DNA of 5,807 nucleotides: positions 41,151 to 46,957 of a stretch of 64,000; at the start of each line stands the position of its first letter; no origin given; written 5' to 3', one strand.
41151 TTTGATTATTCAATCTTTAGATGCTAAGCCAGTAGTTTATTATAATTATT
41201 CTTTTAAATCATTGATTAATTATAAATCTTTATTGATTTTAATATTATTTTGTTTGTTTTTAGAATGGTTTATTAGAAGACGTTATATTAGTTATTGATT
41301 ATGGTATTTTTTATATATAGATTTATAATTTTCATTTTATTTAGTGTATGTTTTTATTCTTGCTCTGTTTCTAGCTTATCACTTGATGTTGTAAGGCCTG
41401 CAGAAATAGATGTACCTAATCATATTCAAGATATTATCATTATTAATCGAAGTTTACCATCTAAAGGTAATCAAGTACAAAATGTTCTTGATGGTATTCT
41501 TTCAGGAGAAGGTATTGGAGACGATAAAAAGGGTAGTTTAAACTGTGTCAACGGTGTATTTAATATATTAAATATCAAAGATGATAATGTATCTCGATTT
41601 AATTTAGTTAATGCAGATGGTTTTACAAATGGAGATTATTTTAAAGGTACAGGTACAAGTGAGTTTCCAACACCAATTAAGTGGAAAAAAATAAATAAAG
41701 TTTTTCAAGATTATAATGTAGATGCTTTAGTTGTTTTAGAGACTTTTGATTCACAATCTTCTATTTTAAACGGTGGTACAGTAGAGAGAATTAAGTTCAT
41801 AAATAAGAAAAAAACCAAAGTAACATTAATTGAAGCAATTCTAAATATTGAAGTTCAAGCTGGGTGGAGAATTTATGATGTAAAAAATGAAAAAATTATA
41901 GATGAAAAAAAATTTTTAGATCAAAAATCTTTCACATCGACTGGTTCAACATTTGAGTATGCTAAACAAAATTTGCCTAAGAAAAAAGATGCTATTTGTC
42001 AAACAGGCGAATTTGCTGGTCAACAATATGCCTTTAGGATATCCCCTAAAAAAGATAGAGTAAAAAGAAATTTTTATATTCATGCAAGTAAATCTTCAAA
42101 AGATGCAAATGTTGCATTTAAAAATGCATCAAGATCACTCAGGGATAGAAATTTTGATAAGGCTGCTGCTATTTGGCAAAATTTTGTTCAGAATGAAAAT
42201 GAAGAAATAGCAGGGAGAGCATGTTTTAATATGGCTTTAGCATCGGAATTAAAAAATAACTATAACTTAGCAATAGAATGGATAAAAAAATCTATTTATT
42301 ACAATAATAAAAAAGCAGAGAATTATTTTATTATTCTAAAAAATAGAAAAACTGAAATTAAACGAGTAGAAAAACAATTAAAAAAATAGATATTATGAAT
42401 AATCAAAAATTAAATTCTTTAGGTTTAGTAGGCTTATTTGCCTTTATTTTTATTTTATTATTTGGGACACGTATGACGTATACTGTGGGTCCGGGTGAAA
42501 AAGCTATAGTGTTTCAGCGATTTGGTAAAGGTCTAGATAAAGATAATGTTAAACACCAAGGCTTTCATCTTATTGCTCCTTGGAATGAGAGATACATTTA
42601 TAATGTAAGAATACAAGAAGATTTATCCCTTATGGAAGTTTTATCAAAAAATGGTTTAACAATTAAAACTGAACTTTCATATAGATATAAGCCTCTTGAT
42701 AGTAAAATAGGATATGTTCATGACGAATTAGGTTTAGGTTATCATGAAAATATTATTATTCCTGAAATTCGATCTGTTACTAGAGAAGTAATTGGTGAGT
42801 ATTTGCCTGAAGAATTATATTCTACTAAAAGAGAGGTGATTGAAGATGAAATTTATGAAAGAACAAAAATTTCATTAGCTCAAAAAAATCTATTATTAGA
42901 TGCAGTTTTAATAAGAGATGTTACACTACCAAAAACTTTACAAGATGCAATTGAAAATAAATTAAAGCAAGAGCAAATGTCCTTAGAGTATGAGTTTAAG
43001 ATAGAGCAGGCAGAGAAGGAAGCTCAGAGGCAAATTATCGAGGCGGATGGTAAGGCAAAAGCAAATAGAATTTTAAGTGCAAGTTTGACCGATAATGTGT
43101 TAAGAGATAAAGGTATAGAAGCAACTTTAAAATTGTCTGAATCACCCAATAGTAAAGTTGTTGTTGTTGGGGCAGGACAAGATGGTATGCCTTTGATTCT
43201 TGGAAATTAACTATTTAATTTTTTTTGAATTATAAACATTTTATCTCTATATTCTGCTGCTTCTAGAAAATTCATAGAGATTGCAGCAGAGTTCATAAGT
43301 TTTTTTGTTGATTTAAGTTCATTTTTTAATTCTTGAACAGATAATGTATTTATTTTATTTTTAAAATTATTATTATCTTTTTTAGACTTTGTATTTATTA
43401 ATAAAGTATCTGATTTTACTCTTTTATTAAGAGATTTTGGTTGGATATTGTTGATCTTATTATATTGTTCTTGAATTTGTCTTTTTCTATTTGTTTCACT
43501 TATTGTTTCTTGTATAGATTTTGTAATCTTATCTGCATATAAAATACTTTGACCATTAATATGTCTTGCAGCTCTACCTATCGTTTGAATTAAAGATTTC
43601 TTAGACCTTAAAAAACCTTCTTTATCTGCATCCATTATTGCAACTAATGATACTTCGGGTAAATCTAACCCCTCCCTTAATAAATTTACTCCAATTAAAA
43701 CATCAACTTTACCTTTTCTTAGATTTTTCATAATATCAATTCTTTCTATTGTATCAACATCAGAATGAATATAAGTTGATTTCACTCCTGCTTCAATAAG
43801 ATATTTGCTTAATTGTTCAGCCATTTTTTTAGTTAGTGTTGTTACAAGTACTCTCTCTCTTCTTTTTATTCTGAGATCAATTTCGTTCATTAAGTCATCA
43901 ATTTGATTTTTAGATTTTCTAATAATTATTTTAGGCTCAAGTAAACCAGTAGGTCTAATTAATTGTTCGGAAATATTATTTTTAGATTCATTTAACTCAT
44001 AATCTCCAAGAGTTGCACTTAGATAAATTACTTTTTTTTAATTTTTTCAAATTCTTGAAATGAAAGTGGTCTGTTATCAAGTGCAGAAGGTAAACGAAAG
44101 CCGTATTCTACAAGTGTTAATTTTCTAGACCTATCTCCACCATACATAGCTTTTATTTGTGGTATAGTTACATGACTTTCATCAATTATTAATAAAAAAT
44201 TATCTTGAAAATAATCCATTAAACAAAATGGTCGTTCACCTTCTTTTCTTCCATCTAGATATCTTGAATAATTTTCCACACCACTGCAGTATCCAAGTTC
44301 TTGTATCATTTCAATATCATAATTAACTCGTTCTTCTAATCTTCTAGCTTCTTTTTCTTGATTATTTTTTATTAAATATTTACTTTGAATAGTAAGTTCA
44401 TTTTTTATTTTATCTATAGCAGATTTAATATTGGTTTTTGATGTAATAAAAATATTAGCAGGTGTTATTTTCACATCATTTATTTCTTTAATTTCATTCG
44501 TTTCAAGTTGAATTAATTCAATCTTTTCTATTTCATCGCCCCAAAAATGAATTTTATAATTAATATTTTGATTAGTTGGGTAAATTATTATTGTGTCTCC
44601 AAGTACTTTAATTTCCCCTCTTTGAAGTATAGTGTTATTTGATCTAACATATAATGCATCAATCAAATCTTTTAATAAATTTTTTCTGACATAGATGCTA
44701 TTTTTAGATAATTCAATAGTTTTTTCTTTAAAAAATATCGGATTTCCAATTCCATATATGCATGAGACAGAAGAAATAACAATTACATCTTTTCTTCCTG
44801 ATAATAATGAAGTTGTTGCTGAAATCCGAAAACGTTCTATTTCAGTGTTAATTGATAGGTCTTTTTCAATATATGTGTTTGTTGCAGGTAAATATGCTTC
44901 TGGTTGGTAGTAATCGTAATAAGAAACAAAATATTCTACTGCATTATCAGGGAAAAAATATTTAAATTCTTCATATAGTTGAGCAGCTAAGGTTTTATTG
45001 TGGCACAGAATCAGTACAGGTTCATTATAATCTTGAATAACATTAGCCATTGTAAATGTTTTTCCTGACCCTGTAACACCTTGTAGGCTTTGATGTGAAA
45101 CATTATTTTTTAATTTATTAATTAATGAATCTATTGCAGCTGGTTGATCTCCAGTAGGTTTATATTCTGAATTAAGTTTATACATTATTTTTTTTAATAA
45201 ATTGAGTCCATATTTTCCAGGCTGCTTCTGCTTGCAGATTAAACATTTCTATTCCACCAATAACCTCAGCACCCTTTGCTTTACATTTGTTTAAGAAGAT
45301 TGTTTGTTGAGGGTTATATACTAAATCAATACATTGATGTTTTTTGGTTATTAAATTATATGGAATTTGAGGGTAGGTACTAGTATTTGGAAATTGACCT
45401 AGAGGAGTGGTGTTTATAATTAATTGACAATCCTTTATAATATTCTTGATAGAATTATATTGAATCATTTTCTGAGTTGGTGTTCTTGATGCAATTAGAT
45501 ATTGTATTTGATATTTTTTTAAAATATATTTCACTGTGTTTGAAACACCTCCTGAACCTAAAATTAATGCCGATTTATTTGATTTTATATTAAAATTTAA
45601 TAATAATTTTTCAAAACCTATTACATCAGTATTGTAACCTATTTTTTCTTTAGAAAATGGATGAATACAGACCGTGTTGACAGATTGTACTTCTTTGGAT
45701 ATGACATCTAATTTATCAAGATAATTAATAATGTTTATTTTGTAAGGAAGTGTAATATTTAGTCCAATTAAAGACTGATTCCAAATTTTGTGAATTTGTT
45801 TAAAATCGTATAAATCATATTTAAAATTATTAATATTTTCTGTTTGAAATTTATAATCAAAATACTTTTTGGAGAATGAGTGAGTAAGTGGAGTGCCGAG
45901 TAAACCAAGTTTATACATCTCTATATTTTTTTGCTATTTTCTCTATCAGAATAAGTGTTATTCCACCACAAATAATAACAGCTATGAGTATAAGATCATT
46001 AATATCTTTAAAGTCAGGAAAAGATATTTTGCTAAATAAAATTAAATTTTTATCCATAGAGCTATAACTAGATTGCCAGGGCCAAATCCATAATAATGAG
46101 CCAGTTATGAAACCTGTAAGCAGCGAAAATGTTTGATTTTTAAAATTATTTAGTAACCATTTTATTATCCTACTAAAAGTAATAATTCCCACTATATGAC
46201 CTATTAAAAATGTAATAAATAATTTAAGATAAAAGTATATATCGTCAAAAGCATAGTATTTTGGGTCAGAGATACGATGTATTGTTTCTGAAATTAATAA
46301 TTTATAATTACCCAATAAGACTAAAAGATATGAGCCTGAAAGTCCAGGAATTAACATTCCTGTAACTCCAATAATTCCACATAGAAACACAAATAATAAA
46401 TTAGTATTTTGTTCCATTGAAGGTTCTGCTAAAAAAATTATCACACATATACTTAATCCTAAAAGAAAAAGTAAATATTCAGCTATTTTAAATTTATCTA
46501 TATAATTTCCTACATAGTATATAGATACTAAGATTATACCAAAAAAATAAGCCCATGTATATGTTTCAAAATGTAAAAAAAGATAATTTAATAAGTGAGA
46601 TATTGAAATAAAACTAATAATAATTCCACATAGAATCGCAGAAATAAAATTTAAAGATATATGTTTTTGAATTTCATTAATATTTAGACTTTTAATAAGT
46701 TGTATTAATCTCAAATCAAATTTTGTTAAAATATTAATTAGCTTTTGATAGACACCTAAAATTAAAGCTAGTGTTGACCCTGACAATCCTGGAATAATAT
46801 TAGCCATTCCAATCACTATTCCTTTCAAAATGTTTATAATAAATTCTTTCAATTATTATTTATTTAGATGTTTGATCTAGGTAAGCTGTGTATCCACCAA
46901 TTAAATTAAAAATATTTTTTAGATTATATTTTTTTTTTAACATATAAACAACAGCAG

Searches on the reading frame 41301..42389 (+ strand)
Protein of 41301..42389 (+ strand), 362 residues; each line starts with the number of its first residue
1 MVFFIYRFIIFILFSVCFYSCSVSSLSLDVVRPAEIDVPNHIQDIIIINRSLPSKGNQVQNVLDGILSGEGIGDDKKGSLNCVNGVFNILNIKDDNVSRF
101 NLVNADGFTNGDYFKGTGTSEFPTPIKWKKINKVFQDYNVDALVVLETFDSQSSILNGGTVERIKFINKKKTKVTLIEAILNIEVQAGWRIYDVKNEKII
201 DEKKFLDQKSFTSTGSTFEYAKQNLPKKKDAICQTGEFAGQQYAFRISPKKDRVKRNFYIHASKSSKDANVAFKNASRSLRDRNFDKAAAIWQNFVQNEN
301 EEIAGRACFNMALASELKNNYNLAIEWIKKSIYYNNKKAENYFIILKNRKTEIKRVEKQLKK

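Call 47: search_protein_families(library=pfam, proteins=[window:41301-42389:+], max_evalue=0.001)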
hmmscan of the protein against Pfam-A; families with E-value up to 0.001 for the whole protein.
window:41301-42389:+ (362 aa): 1 family
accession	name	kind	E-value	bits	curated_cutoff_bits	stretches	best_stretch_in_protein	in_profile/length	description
PF19867.5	DUF6340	-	1.2e-49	169.3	26.4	1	42-318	1-257/258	Family of unknown function (DUF6340)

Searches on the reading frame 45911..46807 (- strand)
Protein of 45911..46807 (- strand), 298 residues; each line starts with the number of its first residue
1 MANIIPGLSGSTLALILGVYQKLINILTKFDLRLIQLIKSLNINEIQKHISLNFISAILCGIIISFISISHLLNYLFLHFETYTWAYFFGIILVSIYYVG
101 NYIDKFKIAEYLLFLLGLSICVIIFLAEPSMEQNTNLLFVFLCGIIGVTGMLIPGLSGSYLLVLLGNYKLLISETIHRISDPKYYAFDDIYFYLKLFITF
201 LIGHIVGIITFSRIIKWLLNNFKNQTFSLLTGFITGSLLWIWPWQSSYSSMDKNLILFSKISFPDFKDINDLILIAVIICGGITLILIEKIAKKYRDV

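Call 47: search_protein_families(library=pfam, proteins=[window:45911-46807:-], max_evalue=0.001)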
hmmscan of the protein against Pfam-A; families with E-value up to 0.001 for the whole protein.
window:45911-46807:- (298 aa): 1 family
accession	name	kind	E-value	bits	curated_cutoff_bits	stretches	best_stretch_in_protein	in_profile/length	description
PF04018.18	VCA0040-like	-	1.8e-64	218.1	26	1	1-253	3-240/246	Undecaprenyl phosphate translocase-like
